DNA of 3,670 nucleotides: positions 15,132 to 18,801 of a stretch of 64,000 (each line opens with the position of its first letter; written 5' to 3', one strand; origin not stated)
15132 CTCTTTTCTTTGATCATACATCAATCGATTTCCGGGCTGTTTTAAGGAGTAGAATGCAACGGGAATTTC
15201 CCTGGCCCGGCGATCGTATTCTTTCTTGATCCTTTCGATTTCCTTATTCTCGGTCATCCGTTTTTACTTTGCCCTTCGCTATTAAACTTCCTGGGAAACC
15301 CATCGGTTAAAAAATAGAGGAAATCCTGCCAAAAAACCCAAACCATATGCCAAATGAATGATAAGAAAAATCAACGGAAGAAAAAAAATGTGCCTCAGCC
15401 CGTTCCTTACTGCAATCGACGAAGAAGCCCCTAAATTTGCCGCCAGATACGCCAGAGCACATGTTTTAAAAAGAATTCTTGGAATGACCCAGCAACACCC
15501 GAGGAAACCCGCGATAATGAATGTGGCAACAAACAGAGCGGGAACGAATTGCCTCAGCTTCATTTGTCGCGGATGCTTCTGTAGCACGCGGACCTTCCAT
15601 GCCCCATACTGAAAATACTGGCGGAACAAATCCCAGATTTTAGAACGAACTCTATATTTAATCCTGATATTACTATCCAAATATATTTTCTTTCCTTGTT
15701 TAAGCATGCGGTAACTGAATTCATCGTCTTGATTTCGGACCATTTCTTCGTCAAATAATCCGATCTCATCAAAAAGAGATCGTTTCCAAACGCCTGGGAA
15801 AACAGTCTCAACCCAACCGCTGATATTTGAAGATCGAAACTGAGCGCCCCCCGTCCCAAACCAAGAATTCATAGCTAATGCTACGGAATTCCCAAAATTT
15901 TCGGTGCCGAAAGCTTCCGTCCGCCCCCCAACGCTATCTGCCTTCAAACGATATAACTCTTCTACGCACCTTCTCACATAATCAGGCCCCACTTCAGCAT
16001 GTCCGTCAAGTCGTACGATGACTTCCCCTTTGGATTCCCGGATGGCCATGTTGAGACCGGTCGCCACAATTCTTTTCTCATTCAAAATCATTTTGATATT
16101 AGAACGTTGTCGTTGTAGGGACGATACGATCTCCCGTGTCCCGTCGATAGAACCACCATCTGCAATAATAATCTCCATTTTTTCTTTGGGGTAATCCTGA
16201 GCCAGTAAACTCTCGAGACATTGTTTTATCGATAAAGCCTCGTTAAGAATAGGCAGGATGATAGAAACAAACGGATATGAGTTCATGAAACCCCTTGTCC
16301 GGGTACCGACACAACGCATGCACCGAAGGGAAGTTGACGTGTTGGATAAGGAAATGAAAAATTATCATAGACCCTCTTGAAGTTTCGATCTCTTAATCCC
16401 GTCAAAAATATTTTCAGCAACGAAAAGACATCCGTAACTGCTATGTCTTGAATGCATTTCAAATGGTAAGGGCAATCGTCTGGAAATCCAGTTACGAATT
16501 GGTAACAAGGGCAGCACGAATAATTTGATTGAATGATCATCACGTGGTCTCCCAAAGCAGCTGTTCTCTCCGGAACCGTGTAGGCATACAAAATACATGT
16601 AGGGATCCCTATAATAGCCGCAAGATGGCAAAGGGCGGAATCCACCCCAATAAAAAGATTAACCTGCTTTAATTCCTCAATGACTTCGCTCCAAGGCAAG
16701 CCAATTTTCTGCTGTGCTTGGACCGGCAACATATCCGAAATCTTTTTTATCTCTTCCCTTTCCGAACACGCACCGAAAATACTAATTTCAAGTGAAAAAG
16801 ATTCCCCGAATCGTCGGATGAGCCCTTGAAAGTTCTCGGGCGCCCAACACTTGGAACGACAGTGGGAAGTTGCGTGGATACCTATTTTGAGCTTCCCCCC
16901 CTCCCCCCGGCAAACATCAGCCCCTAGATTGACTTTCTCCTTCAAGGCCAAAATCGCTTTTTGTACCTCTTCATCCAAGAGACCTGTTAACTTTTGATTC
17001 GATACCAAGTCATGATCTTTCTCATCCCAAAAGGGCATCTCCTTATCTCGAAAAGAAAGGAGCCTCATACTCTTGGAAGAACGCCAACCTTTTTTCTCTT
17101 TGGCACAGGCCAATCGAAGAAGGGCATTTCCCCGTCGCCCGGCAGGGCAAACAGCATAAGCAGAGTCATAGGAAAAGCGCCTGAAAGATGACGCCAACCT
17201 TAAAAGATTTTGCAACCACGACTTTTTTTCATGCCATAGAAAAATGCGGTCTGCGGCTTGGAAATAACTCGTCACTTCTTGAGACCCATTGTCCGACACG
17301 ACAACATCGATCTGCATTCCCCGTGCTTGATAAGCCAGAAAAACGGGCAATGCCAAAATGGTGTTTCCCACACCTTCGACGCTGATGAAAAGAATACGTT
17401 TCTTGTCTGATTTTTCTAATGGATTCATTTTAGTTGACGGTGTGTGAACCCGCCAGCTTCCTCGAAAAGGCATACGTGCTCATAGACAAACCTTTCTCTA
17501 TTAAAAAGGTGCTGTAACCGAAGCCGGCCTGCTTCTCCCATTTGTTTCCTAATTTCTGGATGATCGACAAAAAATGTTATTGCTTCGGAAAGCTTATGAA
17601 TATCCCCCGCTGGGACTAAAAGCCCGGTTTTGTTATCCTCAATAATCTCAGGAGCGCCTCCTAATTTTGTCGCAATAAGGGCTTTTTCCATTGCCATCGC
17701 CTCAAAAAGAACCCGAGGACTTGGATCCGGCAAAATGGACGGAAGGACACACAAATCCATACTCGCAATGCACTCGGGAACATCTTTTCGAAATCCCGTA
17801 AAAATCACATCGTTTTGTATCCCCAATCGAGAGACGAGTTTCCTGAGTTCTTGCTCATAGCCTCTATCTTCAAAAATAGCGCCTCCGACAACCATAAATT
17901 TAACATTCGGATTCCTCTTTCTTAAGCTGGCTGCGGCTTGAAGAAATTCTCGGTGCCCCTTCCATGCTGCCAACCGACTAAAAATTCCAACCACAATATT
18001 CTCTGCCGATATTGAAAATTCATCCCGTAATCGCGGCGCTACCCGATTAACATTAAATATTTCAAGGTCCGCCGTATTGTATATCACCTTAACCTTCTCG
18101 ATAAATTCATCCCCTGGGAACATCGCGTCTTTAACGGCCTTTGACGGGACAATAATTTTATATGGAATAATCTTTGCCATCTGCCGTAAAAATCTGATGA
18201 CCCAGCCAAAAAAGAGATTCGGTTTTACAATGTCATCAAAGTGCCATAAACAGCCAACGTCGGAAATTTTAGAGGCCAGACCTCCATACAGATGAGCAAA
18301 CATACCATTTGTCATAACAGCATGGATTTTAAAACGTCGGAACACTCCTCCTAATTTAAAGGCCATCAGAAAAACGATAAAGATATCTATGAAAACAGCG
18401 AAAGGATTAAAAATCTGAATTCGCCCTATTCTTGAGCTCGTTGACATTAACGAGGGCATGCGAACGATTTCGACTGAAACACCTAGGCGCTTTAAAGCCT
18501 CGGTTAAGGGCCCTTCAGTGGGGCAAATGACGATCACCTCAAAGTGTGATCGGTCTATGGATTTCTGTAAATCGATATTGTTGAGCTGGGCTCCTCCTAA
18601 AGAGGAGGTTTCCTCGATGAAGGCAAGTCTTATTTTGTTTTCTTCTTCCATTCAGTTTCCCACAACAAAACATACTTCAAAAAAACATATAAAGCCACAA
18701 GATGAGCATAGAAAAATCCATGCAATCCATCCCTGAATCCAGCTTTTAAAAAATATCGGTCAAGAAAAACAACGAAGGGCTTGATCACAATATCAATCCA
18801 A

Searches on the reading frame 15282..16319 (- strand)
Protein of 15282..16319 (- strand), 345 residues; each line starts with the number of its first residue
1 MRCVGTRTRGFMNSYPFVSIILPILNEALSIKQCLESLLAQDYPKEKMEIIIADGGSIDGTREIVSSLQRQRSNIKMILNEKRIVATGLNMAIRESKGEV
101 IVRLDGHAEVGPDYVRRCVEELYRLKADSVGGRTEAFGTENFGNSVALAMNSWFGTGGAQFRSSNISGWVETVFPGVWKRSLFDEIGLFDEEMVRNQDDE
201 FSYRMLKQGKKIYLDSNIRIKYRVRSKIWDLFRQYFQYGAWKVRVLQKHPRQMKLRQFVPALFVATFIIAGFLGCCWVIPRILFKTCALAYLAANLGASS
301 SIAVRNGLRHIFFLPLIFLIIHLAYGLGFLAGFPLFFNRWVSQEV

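Call 6: search_protein_families(library=pfam, proteins=[window:15282-16319:-], max_evalue=0.001)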
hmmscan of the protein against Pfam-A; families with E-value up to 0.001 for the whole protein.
window:15282-16319:- (345 aa): 2 families
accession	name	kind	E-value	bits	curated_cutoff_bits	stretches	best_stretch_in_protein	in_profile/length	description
PF00535.33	Glycos_transf_2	-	1.2e-28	100.6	23.3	1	19-176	1-157/168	Glycosyl transferase family 2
PF13641.12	Glyco_tranf_2_3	-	7.5e-07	29.8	27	1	18-236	3-217/230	Glycosyltransferase like family 2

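Call 71: search_protein_families(library=ncbifam, proteins=[window:15282-16319:-], max_evalue=0.001)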
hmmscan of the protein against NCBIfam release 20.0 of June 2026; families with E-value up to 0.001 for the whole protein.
window:15282-16319:- (345 aa): 25 families
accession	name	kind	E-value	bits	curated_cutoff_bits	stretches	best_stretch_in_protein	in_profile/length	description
TIGR03965.1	mycofact_glyco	equivalog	5.7e-22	78.2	280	1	12-266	70-324/467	mycofactocin biosynthesis glycosyltransferase MftF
NF041875.1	EPS_EpsD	equivalog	3.5e-21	75.9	370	1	18-257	1-242/325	exopolysaccharide biosynthesis glycosyltransferase EpsD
TIGR03937.1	PgaC_IcaA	equivalog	2.9e-19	69.3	422.3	1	12-287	41-312/407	poly-beta-1,6-N-acetyl-D-glucosamine synthase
TIGR03111.1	glyc2_xrt_Gpos1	hypoth_equivalog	1.3e-17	63.7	363.95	1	8-121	41-155/439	TIGR03111 family XrtG-associated glycosyltransferase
TIGR04283.1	glyco_like_mftF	equivalog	1.5e-14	54.1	182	1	18-223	1-187/221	TIGR04283 family arsenosugar biosynthesis glycosyltransferase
NF050050.1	ProtGlycPglI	equivalog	5.9e-12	45.6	500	1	16-114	2-100/306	GalNAc(5)-diNAcBac-PP-undecaprenol beta-1,3-glucosyltransferase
NF053739.1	GlytfEpsEBac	equivalog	1.5e-11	43.8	450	1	16-108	1-93/265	glycosyltransferase EpsE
NF007482.0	PRK10073.1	equivalog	2e-11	43.5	423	1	12-117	2-105/334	glycosyltransferase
NF047683.1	TeichurnBiosyTuaG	equivalog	2.4e-11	43.8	400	1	13-117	3-106/252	teichuronic acid biosynthesis protein TuaG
TIGR03469.1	HpnB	hypoth_equivalog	4.6e-10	39.1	379.25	1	12-73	40-100/386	hopene-associated glycosyltransferase HpnB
NF045692.1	OglycostaseCruG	equivalog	1.3e-09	37.5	600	1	17-80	42-103/386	2'-O-glycosyltransferase CruG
TIGR04242.1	nodulat_NodC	equivalog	4.4e-09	35.8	550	1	12-133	44-167/395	chitooligosaccharide synthase NodC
NF038302.1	EPS_HpsE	equivalog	1.2e-08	34.3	300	1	19-118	4-107/307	hormogonium polysaccharide biosynthesis glycosyltransferase HpsE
NF038299.1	EPS_HpsN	equivalog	8.6e-08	31.5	425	1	16-123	1-107/317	hormogonium polysaccharide biosynthesis glycosyltransferase HpsN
NF008558.0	PRK11498.1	equivalog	2.3e-06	25.8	992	1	12-105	269-360/872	UDP-forming cellulose synthase catalytic subunit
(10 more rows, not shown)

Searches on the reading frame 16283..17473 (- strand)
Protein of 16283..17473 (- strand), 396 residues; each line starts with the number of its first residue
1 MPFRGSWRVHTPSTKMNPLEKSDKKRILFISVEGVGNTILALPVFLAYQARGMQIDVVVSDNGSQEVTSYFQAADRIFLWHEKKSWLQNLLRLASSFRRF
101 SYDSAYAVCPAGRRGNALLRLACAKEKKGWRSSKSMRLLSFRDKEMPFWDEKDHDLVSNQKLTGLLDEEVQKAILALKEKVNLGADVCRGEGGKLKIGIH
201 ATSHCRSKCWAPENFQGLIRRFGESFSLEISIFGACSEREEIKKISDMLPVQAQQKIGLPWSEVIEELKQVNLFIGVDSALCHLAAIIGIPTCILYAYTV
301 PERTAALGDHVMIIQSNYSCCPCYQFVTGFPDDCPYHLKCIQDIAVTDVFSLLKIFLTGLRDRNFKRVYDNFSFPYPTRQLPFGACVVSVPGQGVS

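Call 6: search_protein_families(library=pfam, proteins=[window:16283-17473:-], max_evalue=0.001)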
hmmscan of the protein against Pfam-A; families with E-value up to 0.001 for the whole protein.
window:16283-17473:- (396 aa): 1 family
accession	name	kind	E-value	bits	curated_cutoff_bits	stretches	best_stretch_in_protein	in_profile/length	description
PF01075.23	Glyco_transf_9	-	4.8e-18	65.8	22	1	92-325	3-238/247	Glycosyltransferase family 9 (heptosyltransferase)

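Call 26: search_protein_families(library=ncbifam, proteins=[window:16283-17473:-], max_evalue=0.01)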
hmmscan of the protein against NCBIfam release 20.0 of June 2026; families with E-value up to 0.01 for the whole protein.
window:16283-17473:- (396 aa): 7 families
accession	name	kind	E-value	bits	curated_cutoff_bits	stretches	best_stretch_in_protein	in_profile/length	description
TIGR02195.1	heptsyl_trn_II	equivalog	1.9e-15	56.8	134.6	1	26-355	1-336/339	lipopolysaccharide heptosyltransferase II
TIGR02193.1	heptsyl_trn_I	equivalog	9.9e-11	41.4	185.3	1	197-314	184-299/320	lipopolysaccharide heptosyltransferase I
NF008204.0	PRK10964.1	equivalog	1.2e-08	34.4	437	1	196-317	181-300/322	lipopolysaccharide heptosyltransferase RfaC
TIGR02201.1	heptsyl_trn_III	equivalog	1e-05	24.8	170.2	1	193-297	180-287/344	putative lipopolysaccharide heptosyltransferase III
NF007742.0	PRK10422.1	equivalog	0.00012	21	467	1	261-299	253-291/352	lipopolysaccharide core heptosyltransferase RfaQ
TIGR04414.1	hepto_Aah_TibC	equivalog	0.00023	20.2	200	1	241-320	250-330/374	autotransporter strand-loop-strand O-heptosyltransferase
NF008162.0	PRK10916.1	equivalog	0.0033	16.6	569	0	229-315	215-306/348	ADP-heptose--LPS heptosyltransferase RfaF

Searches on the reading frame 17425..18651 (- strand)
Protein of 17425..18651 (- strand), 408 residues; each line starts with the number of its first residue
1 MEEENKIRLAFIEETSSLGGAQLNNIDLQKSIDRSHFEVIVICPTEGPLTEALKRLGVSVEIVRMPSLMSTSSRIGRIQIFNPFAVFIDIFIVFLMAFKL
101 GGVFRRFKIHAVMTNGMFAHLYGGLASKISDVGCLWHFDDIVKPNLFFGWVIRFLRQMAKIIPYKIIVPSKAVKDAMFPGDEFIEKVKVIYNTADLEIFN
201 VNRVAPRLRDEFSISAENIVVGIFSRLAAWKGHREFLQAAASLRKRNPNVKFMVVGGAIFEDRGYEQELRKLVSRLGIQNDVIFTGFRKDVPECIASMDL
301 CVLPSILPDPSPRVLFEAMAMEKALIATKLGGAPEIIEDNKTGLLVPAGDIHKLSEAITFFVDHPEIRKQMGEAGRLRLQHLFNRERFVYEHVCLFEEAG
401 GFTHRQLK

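Call 6: search_protein_families(library=pfam, proteins=[window:17425-18651:-], max_evalue=0.001)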
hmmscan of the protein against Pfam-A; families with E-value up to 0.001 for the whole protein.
window:17425-18651:- (408 aa): 4 families
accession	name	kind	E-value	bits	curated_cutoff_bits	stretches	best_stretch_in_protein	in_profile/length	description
PF00534.26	Glycos_transf_1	-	9.7e-37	126.6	26.4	1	208-377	5-171/172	Glycosyl transferases group 1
PF13692.12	Glyco_trans_1_4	-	1.2e-32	113.5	27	1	220-360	3-138/142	Glycosyl transferases group 1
PF13439.12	Glyco_transf_4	-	7.2e-09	36.3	28.5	1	32-197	15-169/170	Glycosyltransferase Family 4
PF13524.12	Glyco_trans_1_2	-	9e-08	32.6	25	1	235-380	4-130/144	Glycosyl transferase-like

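Call 71: search_protein_families(library=ncbifam, proteins=[window:17425-18651:-], max_evalue=0.001)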
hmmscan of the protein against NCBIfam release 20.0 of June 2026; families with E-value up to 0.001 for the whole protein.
window:17425-18651:- (408 aa): 30 families (the best 25 are shown)
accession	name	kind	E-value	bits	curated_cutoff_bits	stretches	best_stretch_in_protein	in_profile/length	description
TIGR03088.1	stp2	hypoth_equivalog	2e-32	112.7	409.05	1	185-398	160-372/374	TIGR03088 family PEP-CTERM/XrtA system glycosyltransferase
NF041876.1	EPS_EpsE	equivalog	1.5e-28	100.2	400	1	219-387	215-384/389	exopolysaccharide biosynthesis GT4 family glycosyltransferase EpsE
TIGR03999.1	thiol_BshA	equivalog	1.7e-22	79.8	273.7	1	174-397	156-371/375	N-acetyl-alpha-D-glucosaminyl L-malate synthase BshA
TIGR04063.1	stp3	hypoth_equivalog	2.2e-22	79.5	442.05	1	184-377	179-373/397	TIGR04063 family PEP-CTERM/XrtA system glycosyltransferase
TIGR02149.1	glgA_Coryne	subfamily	5.9e-19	68.4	302.4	1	166-391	148-382/391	glycogen synthase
TIGR03449.1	mycothiol_MshA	equivalog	1.9e-18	66.5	462.5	1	185-375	188-380/406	D-inositol-3-phosphate glycosyltransferase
NF011726.0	PRK15179.1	equivalog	2.5e-15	55.8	733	1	186-394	483-689/694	Vi polysaccharide biosynthesis protein TviE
NF012028.0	PRK15484.1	subfamily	9.6e-15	54.5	618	1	165-345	142-324/380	lipopolysaccharide N-acetylglucosaminyltransferase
NF050063.1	ProtGlycPglJ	equivalog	2.6e-14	53.2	500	1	185-380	168-348/363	N-acetylgalactosamine-N,N'-diacetylbacillosaminyl-diphospho-undecaprenol 4-alpha-N-acetylgalactosaminyltransferase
NF038011.1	PelF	equivalog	4.5e-14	52.4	100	1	216-389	304-482/489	GT4 family glycosyltransferase PelF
NF050056.1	ProtGlycPglH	equivalog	1.5e-13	50.6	600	1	152-380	127-335/354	GalNAc-alpha-(1->4)-GalNAc-alpha-(1->3)-diNAcBac-PP-undecaprenol alpha-1,4-N-acetyl-D-galactosaminyltransferase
NF038298.1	EPS_HpsO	equivalog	3.7e-13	49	575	1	195-380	179-368/388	hormogonium polysaccharide biosynthesis glycosyltransferase HpsO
TIGR04157.1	glyco_rSAM_CFB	subfamily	7.9e-13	48.2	400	1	184-388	192-398/406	TIGR04157 family glycosyltransferase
TIGR04047.1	MSMEG_0565_glyc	hypoth_equivalog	6.4e-12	45.2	259.85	1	156-376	132-352/373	MSMEG_0565 family glycosyltransferase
TIGR04005.1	wcaL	equivalog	4.1e-11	42.4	537.6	1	224-390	228-397/406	colanic acid biosynthesis glycosyltransferase WcaL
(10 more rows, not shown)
